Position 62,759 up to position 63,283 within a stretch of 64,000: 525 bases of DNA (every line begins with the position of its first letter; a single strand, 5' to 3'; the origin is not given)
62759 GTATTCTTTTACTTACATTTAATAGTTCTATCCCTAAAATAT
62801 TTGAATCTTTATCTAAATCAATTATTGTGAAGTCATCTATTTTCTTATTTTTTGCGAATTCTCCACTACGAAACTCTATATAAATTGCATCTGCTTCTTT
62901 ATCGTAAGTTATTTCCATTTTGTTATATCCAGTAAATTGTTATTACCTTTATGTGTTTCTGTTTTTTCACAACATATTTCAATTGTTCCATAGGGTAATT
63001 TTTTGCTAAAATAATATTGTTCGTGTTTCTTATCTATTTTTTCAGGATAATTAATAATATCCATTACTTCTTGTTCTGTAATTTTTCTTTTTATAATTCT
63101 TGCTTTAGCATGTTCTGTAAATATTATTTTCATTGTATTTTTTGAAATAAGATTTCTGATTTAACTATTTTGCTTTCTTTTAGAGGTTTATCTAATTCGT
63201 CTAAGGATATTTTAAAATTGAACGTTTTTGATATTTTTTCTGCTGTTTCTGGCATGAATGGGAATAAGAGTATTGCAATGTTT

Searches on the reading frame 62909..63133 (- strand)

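Call 59: search_protein_families(library=pfam, proteins=[window:62909-63133:-], max_evalue=0.001)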
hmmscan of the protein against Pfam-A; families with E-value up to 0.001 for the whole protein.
window:62909-63133:- (74 aa): 1 family
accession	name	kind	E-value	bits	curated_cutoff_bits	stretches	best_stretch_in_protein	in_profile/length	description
PF14076.12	DUF4258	-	2.3e-07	31.4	25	1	5-47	1-43/71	Domain of unknown function (DUF4258)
